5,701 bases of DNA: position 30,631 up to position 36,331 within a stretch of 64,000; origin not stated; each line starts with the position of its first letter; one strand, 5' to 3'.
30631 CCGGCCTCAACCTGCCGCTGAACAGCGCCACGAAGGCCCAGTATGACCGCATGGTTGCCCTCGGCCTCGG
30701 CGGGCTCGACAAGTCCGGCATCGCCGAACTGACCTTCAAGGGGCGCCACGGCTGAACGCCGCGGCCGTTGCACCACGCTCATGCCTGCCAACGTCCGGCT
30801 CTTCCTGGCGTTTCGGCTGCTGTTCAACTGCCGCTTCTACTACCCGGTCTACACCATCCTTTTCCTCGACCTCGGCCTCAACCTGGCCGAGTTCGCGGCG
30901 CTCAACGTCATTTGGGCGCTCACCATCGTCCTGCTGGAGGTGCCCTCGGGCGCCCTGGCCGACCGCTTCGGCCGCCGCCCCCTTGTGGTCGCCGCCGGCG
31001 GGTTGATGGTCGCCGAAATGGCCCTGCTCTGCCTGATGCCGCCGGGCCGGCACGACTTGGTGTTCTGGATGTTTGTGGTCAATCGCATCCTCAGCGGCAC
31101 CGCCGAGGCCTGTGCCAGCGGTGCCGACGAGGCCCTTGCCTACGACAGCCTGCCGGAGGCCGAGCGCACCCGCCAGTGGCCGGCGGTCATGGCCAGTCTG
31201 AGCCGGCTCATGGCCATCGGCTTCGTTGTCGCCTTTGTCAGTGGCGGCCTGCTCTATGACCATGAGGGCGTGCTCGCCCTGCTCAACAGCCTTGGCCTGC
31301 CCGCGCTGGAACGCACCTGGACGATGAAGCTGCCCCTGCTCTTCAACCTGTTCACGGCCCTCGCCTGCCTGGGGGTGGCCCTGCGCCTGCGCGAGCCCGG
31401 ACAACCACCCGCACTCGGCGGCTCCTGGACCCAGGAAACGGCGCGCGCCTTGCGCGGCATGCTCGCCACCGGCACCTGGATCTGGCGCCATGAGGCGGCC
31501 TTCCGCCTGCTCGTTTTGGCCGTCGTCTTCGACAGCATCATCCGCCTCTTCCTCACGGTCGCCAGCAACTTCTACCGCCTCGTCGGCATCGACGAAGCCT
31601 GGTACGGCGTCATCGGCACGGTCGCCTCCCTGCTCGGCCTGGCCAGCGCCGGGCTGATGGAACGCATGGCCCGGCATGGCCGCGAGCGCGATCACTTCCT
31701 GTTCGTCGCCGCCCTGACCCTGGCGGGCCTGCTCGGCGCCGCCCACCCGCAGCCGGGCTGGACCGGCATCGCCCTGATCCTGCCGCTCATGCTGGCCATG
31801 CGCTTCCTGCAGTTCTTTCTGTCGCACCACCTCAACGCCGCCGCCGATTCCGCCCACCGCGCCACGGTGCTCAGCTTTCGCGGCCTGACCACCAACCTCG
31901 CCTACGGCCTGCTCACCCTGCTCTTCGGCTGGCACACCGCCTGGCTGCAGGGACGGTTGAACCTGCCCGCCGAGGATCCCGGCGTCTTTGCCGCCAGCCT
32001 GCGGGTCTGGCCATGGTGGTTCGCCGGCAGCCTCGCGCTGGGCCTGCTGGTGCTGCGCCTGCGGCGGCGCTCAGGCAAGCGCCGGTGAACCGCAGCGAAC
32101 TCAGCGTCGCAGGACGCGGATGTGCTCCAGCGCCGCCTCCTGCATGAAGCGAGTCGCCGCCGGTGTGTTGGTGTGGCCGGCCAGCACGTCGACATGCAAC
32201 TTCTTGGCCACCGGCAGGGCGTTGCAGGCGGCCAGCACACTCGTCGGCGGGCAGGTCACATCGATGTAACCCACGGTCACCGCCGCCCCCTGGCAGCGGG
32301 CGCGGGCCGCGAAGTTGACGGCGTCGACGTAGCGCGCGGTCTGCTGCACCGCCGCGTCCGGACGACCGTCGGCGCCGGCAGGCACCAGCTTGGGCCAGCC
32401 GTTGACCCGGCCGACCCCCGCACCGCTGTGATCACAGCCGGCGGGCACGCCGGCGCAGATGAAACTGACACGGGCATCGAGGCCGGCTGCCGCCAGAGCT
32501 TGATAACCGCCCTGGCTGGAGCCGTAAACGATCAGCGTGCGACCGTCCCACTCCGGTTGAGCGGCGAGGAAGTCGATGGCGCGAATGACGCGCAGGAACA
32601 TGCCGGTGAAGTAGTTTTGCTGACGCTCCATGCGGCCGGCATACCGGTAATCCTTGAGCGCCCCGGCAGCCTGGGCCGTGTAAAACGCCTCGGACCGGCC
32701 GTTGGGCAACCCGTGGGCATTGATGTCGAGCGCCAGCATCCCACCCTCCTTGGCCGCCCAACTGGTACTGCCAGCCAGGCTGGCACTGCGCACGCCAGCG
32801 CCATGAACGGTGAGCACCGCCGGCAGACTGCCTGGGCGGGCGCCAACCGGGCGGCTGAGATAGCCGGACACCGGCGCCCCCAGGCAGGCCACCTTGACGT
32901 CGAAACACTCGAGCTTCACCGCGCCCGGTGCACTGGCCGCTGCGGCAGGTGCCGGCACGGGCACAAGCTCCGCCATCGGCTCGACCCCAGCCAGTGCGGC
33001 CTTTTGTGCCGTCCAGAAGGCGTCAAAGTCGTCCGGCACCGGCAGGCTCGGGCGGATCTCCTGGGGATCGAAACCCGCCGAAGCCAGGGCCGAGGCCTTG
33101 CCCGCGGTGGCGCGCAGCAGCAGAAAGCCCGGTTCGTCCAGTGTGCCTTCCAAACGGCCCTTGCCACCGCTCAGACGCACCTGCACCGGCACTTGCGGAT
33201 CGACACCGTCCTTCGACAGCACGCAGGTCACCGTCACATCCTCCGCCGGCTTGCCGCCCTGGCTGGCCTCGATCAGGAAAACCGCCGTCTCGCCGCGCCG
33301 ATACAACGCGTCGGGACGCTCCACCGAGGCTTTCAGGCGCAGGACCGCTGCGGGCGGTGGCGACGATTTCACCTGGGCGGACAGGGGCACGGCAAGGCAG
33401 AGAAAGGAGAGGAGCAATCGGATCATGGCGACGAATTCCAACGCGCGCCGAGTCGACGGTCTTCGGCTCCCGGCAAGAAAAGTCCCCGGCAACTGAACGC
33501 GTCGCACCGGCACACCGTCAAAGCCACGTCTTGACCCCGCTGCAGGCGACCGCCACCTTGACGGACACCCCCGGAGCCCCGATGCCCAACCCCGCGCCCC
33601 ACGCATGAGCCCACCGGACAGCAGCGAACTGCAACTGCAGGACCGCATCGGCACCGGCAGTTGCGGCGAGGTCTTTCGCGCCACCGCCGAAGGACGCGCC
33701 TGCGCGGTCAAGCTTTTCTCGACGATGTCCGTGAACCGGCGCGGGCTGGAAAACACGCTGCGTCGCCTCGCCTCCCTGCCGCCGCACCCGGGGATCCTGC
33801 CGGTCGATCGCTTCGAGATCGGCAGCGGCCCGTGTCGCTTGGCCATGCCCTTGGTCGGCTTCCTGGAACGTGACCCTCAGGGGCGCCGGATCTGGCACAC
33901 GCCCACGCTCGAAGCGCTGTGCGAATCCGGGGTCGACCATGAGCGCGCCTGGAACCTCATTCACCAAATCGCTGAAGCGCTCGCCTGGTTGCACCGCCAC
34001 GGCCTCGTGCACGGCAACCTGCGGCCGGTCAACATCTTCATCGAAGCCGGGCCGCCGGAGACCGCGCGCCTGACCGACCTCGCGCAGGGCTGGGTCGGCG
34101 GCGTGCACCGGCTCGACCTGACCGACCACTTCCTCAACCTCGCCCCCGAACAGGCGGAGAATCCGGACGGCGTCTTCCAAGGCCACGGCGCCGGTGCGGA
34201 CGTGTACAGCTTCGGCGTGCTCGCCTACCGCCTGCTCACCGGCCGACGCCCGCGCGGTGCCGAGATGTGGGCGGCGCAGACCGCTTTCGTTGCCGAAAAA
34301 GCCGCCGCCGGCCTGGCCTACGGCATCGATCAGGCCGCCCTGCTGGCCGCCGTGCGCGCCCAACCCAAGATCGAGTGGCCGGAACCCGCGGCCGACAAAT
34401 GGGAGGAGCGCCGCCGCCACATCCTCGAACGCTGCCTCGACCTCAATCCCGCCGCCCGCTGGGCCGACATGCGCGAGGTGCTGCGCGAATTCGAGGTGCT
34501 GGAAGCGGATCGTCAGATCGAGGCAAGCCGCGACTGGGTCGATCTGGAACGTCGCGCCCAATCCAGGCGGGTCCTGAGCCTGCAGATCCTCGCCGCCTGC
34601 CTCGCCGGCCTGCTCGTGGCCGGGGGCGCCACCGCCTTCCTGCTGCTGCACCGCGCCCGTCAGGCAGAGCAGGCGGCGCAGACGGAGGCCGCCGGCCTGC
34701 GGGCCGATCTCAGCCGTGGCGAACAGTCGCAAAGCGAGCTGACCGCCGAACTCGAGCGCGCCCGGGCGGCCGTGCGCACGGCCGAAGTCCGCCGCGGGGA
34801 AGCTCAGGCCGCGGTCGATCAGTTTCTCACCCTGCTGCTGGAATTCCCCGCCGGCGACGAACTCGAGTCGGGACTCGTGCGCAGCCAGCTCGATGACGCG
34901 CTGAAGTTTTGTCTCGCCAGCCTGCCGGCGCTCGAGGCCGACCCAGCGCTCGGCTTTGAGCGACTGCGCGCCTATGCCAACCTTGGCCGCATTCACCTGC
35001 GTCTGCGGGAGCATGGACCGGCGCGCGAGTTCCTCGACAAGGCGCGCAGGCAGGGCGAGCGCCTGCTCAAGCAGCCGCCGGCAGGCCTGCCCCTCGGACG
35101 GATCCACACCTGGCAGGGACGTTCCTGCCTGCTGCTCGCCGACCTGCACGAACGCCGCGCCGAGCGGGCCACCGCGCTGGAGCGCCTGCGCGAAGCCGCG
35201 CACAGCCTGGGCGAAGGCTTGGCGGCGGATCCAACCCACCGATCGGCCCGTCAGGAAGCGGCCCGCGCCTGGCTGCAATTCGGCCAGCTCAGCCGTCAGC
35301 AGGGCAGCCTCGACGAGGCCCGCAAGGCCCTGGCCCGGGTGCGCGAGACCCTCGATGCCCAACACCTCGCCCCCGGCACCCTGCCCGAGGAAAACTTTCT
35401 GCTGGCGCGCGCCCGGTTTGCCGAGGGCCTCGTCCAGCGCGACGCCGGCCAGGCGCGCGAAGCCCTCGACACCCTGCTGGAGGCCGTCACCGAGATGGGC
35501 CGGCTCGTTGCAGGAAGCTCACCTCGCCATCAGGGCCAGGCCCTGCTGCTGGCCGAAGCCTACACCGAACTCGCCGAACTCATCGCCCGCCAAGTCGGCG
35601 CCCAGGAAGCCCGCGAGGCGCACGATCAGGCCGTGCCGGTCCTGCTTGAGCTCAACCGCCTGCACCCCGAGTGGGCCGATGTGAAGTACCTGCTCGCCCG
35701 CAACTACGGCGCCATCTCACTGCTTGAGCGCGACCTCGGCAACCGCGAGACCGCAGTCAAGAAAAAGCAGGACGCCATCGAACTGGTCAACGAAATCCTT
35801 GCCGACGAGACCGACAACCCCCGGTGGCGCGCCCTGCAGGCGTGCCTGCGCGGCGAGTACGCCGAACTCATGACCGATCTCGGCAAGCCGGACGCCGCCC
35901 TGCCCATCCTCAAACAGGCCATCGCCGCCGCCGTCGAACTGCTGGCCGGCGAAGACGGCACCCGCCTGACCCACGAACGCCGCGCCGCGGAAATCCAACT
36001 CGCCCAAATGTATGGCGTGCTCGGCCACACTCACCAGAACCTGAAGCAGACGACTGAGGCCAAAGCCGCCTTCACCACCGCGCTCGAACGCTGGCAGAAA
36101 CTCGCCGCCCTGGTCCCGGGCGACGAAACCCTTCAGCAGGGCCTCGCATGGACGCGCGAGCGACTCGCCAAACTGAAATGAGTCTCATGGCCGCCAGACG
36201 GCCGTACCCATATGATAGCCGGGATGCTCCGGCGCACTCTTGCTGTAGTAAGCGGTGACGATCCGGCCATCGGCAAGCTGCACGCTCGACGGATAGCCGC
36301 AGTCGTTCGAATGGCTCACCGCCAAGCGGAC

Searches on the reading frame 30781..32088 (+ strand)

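Call 10: search_protein_families(library=pfam, proteins=[window:30781-32088:+], max_evalue=0.001)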
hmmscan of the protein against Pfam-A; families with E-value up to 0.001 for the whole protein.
window:30781-32088:+ (435 aa): 3 families
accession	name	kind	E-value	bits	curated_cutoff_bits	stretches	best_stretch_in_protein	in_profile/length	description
PF07690.21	MFS_1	-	1.4e-19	70.7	33.4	1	9-377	4-345/347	Major Facilitator Superfamily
PF12832.13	MFS_1_like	-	9.4e-05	22.1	25.2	1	21-285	19-259/373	MFS_1 like family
PF00083.30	Sugar_tr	-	0.0002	20.8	22.3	0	16-85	271-337/452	Sugar (and other) transporter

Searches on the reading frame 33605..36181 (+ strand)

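Call 10: search_protein_families(library=pfam, proteins=[window:33605-36181:+], max_evalue=0.001)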
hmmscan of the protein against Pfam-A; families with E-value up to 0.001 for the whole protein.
window:33605-36181:+ (858 aa): 10 families
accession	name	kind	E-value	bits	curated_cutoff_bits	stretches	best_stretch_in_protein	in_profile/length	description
PF00069.31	Pkinase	-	2.1e-15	57.3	31.7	1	11-292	3-257/263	Protein kinase domain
PF13181.12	TPR_8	-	2.1e-14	52.8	25.7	0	800-828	1-29/34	Tetratricopeptide repeat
PF07714.23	PK_Tyr_Ser-Thr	-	7.6e-11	42.2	23.1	1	9-286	1-249/258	Protein tyrosine and serine/threonine kinase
PF13424.12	TPR_12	-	2.5e-08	34.4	30.1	0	799-855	2-59/77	Tetratricopeptide repeat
PF02259.29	FAT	-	1.3e-07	31.6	24.2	1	547-699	142-291/343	FAT domain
PF07719.23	TPR_2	-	5e-07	29.8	27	0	455-481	2-28/34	Tetratricopeptide repeat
PF00515.34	TPR_1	-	1.6e-06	28.1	27.8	0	801-829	2-30/34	Tetratricopeptide repeat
PF25058.1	ARM_TT21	-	5.1e-06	27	27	0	753-832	14-89/155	Tetratricopeptide repeat protein 21 ARM repeat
PF14559.12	TPR_19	-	7.4e-05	23.4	25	0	524-582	3-54/68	Tetratricopeptide repeat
PF13374.12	TPR_10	-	8.8e-05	22.8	27.5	0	800-833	2-35/42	Tetratricopeptide repeat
